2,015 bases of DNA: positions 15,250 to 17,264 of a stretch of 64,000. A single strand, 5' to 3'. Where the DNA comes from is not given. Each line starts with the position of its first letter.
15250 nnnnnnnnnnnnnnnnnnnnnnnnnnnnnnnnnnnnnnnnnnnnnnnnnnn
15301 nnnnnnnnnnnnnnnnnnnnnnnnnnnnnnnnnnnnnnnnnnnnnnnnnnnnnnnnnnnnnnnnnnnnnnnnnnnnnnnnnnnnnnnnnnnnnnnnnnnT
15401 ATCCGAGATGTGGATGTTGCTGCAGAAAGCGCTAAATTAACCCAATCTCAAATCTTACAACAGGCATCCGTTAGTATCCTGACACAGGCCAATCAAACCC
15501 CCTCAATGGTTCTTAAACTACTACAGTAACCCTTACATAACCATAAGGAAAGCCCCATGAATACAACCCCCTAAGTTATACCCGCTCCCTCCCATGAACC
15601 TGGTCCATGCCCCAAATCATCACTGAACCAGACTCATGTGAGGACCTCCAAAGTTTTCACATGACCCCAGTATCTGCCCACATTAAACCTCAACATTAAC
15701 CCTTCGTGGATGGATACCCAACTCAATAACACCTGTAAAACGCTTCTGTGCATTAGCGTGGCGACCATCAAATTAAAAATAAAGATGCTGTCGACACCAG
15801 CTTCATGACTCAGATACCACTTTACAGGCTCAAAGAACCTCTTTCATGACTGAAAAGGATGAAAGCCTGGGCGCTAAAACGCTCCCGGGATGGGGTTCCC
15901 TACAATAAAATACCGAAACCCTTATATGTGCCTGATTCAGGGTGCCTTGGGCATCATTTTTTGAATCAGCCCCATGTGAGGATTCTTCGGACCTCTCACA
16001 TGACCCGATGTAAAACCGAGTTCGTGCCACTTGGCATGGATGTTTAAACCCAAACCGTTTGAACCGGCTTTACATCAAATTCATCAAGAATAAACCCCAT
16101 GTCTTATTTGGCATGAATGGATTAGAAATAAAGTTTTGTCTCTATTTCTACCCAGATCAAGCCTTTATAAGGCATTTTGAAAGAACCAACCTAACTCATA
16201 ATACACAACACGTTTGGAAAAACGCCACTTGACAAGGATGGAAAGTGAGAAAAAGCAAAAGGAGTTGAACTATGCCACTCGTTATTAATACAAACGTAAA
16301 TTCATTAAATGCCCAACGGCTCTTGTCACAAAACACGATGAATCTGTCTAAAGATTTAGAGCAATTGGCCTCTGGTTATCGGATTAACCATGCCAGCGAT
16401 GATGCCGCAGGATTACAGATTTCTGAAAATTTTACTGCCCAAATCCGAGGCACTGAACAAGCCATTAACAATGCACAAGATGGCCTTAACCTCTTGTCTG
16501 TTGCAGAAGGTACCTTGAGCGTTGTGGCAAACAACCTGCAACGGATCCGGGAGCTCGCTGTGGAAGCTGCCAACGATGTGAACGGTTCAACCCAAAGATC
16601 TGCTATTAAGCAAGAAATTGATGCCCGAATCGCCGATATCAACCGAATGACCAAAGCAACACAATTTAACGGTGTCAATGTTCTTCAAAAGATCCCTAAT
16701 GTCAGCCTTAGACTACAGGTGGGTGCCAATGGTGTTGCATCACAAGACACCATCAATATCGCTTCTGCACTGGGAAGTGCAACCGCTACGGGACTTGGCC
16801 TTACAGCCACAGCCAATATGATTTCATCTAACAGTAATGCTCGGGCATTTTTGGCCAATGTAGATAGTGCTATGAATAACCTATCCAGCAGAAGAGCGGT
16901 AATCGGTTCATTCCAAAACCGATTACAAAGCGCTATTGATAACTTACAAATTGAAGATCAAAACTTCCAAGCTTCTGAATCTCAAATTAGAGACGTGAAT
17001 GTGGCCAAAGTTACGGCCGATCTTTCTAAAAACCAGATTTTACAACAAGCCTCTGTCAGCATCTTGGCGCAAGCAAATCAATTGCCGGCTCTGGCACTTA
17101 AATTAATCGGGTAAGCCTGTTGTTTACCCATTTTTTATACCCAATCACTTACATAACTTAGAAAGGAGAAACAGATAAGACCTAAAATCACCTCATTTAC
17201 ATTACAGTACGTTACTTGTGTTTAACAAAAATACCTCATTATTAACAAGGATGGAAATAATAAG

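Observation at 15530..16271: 742-bp flagellin-1/flagellin-2 spacer, the longest spacer in the array, with a duplicated hairpin motif and nested inverted repeats: candidate non-coding RNA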

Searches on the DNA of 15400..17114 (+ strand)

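Call 4: search_rna_families(source=window, start=15400, end=16400, threshold=evalue, max_evalue=10)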
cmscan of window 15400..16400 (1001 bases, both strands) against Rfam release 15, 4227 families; matches with E-value up to 10: 2.
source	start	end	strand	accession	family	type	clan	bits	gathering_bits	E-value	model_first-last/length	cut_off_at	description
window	16103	16193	-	RF01858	RsaF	Gene; sRNA;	-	23.8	60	0.049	1-119/119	no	RNA Staph. aureus F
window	15508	15629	-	RF00613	SNORD94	Gene; snRNA; snoRNA; CD-box;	-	11.9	60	7.6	1-137/137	no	Small nucleolar RNA SNORD94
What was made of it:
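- On Any Rfam 15 family: Scanning 15400-16400 at E<=10 gave only two weak hits far below threshold: RsaF at 23.8 bits against 60, and SNORD94 at 11.9 bits against 60 (call 4).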

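Call 55: build_rna_model(alignment_id=A4, structure=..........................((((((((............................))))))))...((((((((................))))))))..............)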
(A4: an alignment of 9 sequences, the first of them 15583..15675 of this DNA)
Model R1 built from alignment A4 (9 sequences, 119 columns); structure: as given.
model positions 100; base pairs 16; branch points 1; effective number of sequences 3.98; information 0.59 bits per position. Calibrated on 0.2 Mb of random sequence (short: E-values are rough).
structure used (alignment columns):
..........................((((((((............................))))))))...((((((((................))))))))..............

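Call 56: search_with_rna_model(model_id=R1, sources=[window, L002, L003, L004, L005, L006, L007, L008, L009, L010, L011, L012, L013, L014], max_evalue=10)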
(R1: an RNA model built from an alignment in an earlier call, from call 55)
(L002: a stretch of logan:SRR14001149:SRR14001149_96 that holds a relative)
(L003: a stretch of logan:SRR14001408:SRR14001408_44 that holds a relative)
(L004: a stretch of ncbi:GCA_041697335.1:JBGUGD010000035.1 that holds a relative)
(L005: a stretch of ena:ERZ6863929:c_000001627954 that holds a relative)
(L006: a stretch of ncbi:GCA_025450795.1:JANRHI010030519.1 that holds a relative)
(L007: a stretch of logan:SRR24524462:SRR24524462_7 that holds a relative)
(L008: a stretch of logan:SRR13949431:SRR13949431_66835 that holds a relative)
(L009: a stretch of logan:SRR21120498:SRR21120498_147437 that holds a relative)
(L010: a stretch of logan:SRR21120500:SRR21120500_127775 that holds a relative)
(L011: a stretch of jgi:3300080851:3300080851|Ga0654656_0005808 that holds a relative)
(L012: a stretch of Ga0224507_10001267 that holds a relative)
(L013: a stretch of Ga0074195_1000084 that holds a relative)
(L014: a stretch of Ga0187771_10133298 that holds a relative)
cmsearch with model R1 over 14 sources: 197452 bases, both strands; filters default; matches with E-value up to 10: 23.
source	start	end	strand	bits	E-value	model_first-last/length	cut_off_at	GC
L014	1492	1587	-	82.5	1.4e-21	1-100/100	no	0.5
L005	6922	7015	+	78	2.7e-20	1-100/100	no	0.49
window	15915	16014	+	76.8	6e-20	1-100/100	no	0.47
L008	4322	4422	+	75.9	1.1e-19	1-100/100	no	0.5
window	15583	15675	+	73.9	4.2e-19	1-100/100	no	0.52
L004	9243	9344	+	71.9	1.6e-18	1-100/100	no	0.55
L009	5409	5512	+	67.3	3.4e-17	1-100/100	no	0.45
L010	1286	1389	+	67.3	3.4e-17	1-100/100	no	0.45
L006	6935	7024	+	66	8.4e-17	1-100/100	no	0.44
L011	3323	3400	+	58.4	1.3e-14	1-100/100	no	0.45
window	15890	15986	-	41.6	9.7e-10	1-100/100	no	0.44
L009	5397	5486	-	33.4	2.2e-07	1-100/100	no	0.42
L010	1274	1363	-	33.4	2.2e-07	1-100/100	no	0.42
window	15530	15648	-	29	4.1e-06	1-100/100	no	0.5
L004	9203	9317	-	23.9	0.00012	1-100/100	no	0.55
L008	4299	4394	-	23.5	0.00016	1-100/100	no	0.5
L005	6918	6986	-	21.2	0.00077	1-100/100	no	0.51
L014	1516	1601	+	20.8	0.00095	1-100/100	no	0.48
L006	6913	6994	-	19.5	0.0023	1-100/100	no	0.46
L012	1374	1444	-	15.1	0.044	1-100/100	no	0.44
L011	3314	3379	-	14.4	0.071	1-100/100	no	0.5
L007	10609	10682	+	7.6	6.2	1-100/100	no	0.32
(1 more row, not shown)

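Call 66: search_with_rna_model(model_id=R1, source=L015, max_evalue=1, filters=off, show_alignments=2)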
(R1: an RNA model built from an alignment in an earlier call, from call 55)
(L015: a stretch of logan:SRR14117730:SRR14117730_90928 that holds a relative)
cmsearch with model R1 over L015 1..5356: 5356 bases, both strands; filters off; matches with E-value up to 1: 3.
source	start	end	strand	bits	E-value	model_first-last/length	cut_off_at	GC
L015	1896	1992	+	52.6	1.7e-14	1-100/100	no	0.62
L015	1870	1964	-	10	0.035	1-100/100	no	0.62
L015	4409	4502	+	5.5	0.72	1-100/100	no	0.49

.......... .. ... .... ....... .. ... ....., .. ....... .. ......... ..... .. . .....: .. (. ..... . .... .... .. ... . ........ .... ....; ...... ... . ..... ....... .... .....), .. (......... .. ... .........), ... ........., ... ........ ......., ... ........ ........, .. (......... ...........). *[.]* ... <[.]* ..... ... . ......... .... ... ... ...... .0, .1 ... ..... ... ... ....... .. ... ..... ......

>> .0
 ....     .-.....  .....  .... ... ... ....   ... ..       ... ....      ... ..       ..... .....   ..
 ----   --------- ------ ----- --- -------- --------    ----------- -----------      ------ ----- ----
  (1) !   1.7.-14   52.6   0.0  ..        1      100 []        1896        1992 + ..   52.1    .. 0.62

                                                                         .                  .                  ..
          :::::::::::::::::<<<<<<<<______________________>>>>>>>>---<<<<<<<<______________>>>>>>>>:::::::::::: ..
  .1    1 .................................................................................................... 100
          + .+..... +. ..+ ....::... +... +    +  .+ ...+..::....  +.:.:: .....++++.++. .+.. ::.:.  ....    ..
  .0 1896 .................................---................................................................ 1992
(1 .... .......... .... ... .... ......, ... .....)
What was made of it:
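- L015 was not used in the model and scores 52.6 bits, E about 1e-14 (call 66). R1 scores 52-82 bits on the + strand and 10-41 bits on the - strand (calls 56, 66). An independent instance is detected at E about 1e-14 (call 66).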

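Call 68: search_with_rna_model(model_id=R1, sources=[window, L004, L005, L006, L008, L009, L011, L014, L015], max_evalue=1e-11, make_alignment=true)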
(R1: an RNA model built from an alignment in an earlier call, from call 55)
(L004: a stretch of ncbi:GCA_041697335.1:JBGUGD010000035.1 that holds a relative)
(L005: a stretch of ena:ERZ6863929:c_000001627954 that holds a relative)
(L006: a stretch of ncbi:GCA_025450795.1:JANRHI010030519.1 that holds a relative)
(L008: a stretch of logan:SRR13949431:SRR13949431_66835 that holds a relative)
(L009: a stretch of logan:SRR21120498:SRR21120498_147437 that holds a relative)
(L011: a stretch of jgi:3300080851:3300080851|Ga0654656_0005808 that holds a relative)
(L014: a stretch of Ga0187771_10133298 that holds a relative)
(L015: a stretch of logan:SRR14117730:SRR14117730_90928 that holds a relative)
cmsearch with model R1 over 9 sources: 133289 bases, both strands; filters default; matches with E-value up to 1e-11: 10.
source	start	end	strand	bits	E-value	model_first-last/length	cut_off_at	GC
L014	1492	1587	-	82.5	9.4e-22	1-100/100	no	0.5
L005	6922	7015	+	78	1.8e-20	1-100/100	no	0.49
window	15915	16014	+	76.8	4.1e-20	1-100/100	no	0.47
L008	4322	4422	+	75.9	7.5e-20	1-100/100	no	0.5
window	15583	15675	+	73.9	2.8e-19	1-100/100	no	0.52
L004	9243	9344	+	71.9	1.1e-18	1-100/100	no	0.55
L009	5409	5512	+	67.3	2.3e-17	1-100/100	no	0.45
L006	6935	7024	+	66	5.6e-17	1-100/100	no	0.44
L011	3323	3400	+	58.4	8.6e-15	1-100/100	no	0.45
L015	1896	1992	+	52.6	4.1e-13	1-100/100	no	0.62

Alignment A5: 10 matches aligned to the model, 108 columns, each read 5' to 3' on its own strand. Consensus structure (alignment columns), stored with it:
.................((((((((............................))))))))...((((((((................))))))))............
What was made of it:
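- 15583..15675 (+): Module copy 1. X is 15588-15597 (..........). P1 is 15600-15607 with 15624-15631 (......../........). A', the P2 5' arm, is 15635-15644 (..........). B, the P2 3' arm, is 15656-15663 (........). Covariance model R1 scores it 73.9 bits (calls 56, 68).
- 15915..16014 (+): Module copy 2. X is 15920-15929. P1 is 15932-15939 with 15962-15969 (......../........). A' is 15973-15982. B is 15995-16002 (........). R1 scores it 76.8 bits (calls 56, 68).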

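Call 82: search_rna_families(sources=[L004, L005, L008, L009, L011, L014, L015], threshold=evalue, max_evalue=0.5)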
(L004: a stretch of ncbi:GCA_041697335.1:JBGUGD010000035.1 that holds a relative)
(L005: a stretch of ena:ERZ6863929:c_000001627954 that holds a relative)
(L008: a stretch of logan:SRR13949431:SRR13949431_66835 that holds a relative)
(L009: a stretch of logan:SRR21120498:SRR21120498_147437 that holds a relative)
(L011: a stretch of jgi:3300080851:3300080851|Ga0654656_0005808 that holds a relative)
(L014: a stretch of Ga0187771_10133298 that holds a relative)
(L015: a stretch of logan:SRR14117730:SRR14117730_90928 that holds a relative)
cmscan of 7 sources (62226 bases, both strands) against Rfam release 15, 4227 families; matches with E-value up to 0.5: 1.
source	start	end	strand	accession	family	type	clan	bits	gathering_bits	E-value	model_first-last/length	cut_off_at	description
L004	1994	2067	+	RF00005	tRNA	Gene; tRNA;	CL00001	69.2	29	4.9e-13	1-71/71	no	tRNA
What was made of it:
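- On Any Rfam 15 family: In 62 kb of related loci the only hit was a tRNA elsewhere (call 82).
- On Processive antitermination RNA (put/EAR/canT): No Rfam family, EAR included, matched (calls 4, 82).
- Closest known: Processive antitermination RNAs: HK022 put. Different: There is no sequence or structure match to any Rfam model (calls 4, 82).
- No Rfam family, EAR included, matches (calls 4, 82).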
